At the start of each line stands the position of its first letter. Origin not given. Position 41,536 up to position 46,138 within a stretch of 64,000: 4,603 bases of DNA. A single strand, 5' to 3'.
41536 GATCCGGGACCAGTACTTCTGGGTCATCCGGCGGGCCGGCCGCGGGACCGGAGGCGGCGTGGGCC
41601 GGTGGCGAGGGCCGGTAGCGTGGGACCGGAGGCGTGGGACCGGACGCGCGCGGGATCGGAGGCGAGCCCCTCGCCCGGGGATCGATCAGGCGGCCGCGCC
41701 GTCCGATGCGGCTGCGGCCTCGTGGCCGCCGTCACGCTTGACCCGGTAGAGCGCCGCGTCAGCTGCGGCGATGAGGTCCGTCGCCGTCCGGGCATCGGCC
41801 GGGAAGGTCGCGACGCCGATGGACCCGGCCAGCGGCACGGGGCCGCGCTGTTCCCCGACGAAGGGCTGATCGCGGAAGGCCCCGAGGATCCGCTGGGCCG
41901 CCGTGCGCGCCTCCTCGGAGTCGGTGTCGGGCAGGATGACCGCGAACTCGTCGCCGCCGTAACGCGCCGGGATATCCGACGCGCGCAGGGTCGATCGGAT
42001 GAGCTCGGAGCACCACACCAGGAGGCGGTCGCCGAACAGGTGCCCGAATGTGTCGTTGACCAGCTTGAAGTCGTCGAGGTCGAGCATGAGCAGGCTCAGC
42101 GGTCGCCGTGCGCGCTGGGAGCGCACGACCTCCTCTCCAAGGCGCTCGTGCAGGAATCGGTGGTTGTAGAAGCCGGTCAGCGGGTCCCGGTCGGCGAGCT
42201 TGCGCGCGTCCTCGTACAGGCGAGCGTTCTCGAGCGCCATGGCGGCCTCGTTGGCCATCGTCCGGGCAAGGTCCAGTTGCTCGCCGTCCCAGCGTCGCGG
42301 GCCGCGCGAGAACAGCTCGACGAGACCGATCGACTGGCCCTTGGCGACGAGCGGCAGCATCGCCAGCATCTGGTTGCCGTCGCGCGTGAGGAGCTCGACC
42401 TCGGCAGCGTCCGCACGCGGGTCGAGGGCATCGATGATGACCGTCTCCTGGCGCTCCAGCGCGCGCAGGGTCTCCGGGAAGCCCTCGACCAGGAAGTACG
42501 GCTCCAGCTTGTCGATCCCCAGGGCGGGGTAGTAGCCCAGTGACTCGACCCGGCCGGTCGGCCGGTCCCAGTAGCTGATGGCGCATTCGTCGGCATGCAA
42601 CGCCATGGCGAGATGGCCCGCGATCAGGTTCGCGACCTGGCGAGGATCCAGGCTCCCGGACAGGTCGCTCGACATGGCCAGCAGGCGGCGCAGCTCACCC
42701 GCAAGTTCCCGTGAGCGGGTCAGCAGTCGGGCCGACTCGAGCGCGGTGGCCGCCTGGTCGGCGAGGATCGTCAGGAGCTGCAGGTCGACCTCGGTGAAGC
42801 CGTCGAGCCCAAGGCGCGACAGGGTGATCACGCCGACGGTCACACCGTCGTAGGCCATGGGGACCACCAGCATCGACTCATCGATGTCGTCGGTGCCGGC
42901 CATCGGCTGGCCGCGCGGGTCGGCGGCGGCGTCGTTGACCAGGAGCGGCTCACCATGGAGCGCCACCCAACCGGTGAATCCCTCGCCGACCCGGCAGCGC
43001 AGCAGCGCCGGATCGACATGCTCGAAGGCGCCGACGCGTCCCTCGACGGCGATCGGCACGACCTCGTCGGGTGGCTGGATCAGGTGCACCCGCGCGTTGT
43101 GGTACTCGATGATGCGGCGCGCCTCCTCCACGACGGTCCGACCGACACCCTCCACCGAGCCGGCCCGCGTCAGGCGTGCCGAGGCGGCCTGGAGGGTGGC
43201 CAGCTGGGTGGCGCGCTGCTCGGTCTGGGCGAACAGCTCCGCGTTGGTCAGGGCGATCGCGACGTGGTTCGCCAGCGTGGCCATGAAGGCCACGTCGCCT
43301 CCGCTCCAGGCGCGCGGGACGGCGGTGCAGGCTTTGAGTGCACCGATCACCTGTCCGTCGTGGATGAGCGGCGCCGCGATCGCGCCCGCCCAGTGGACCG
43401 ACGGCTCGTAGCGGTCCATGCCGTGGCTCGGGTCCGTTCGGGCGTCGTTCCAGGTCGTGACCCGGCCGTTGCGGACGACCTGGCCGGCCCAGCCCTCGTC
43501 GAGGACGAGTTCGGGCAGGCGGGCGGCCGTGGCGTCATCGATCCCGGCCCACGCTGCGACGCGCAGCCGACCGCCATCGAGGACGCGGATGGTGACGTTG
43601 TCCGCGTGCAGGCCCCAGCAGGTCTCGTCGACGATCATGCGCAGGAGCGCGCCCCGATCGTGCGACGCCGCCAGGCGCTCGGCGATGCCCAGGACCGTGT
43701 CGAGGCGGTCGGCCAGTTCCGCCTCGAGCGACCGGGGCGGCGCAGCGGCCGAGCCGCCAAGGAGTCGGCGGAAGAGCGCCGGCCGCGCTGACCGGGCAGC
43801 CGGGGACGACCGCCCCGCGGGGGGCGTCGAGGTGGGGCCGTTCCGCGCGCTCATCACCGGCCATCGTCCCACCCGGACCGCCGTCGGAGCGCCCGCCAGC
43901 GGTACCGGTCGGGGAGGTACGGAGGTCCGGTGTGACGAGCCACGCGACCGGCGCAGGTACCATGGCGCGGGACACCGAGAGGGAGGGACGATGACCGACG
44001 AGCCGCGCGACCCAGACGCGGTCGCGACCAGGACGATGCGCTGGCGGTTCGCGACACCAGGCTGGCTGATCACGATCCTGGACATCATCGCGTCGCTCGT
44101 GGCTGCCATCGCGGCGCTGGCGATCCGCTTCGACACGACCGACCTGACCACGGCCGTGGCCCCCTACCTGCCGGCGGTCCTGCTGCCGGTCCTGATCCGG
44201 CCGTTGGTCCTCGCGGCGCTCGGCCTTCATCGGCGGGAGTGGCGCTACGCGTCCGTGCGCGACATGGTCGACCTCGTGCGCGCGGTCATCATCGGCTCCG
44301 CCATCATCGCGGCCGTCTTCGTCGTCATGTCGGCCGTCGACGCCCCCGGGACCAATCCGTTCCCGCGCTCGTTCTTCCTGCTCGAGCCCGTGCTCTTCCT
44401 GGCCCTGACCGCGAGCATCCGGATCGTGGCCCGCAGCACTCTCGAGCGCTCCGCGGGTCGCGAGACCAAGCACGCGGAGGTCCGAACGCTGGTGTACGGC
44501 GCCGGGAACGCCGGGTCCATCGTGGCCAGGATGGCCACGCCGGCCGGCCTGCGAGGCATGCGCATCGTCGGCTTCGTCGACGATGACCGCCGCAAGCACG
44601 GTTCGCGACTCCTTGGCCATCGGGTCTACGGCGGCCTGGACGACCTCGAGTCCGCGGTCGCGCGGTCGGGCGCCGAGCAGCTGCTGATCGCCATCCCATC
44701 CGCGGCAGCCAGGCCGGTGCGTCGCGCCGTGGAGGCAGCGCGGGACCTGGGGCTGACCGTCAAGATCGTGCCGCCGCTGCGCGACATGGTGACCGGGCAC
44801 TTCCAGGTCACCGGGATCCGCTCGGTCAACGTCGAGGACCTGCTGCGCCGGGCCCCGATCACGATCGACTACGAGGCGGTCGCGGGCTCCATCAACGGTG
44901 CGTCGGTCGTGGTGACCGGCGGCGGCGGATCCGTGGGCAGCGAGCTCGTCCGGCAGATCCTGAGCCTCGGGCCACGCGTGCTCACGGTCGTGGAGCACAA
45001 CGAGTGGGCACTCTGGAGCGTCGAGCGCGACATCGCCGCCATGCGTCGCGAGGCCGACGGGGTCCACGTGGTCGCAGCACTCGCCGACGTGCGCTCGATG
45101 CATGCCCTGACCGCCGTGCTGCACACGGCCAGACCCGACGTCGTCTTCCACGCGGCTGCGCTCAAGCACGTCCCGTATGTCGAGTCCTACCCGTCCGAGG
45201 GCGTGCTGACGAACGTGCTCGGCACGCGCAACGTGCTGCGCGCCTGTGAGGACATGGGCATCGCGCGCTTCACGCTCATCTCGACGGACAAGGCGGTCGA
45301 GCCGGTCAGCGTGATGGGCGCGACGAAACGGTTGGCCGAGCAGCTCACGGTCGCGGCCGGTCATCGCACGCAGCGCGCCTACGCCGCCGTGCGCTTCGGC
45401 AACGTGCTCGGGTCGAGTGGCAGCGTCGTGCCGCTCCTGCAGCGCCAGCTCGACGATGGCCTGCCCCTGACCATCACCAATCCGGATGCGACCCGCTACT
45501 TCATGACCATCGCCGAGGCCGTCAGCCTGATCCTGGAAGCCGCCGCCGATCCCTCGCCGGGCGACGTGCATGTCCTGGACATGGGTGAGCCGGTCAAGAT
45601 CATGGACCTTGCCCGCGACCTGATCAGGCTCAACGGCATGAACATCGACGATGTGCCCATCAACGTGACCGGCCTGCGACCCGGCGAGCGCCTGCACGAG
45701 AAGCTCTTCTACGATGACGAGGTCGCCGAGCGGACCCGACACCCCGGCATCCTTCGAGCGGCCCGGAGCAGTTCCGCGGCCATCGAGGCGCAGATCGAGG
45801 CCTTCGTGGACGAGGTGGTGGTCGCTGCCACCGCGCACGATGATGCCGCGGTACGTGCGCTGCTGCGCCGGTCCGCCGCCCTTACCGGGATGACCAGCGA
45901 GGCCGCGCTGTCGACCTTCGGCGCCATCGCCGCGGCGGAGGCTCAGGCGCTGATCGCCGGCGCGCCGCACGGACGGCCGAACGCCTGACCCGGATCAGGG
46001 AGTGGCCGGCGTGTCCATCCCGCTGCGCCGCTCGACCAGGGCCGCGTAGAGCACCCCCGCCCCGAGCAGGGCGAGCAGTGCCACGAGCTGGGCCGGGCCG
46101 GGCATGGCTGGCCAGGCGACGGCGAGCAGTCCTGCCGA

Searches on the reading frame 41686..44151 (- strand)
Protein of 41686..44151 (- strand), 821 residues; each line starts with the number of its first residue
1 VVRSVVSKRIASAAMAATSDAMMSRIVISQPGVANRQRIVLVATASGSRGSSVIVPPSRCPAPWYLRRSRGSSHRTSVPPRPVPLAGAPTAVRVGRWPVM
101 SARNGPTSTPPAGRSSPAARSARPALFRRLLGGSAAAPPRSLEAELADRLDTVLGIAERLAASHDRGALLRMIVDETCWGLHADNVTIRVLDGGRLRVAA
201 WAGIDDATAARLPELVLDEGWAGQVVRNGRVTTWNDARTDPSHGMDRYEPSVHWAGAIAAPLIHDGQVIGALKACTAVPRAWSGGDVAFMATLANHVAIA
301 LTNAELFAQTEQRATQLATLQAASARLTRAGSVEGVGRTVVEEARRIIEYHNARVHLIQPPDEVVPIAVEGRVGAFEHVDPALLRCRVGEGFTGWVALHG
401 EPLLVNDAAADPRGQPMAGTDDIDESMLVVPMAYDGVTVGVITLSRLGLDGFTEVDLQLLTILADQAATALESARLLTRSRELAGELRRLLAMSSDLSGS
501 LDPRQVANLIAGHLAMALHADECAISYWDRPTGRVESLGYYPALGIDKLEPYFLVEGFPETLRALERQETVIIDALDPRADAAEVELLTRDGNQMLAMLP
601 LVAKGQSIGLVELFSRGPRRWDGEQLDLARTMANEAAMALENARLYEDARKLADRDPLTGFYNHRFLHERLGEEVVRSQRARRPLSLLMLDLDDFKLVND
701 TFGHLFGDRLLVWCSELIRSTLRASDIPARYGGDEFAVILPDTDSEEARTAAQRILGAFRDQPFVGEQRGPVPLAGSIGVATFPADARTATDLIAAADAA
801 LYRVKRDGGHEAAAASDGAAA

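Call 9: search_protein_families(library=pfam, proteins=[window:41686-44151:-], max_evalue=0.001)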
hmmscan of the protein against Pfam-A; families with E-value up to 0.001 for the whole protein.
window:41686-44151:- (821 aa): 4 families
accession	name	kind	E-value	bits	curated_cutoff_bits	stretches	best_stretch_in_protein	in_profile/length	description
PF13185.12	GAF_2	-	1.1e-48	165.3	28.6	3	332-472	3-136/136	GAF domain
PF00990.26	GGDEF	-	2.4e-42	144.9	23.8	1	653-809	1-159/161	Diguanylate cyclase, GGDEF domain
PF01590.32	GAF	-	5.5e-39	134.2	22.4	3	336-471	5-133/133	GAF domain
PF13492.12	GAF_3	-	2.6e-26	93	27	3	169-303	5-129/129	GAF domain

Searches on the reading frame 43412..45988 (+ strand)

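Call 68: search_protein_families(library=pfam, proteins=[window:43412-45988:+], max_evalue=0.00001)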
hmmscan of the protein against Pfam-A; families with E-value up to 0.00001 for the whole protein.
window:43412-45988:+ (858 aa): 7 families
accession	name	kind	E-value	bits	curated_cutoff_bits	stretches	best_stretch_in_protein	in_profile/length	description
PF02719.21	Polysacc_synt_2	-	5.6e-102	341.3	20.2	1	499-783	1-291/293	Polysaccharide biosynthesis protein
PF01370.27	Epimerase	-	3.4e-23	82.7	20.9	1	499-717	1-231/240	NAD dependent epimerase/dehydratase family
PF16363.11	GDP_Man_Dehyd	-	6.3e-16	59.2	27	1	501-627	2-131/332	GDP-mannose 4,6 dehydratase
PF04321.23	RmlD_sub_bind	-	1.2e-13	51.2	27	1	499-691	3-178/287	RmlD substrate binding domain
PF01073.25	3Beta_HSD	-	8.7e-11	41.8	22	1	500-635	1-126/280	3-beta hydroxysteroid dehydrogenase/isomerase family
PF13727.12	CoA_binding_3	-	1.7e-10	41.6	25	1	276-454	8-175/175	CoA-binding domain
PF07993.18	NAD_binding_4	-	4e-08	33.2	20.1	0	573-629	87-140/258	Male sterility protein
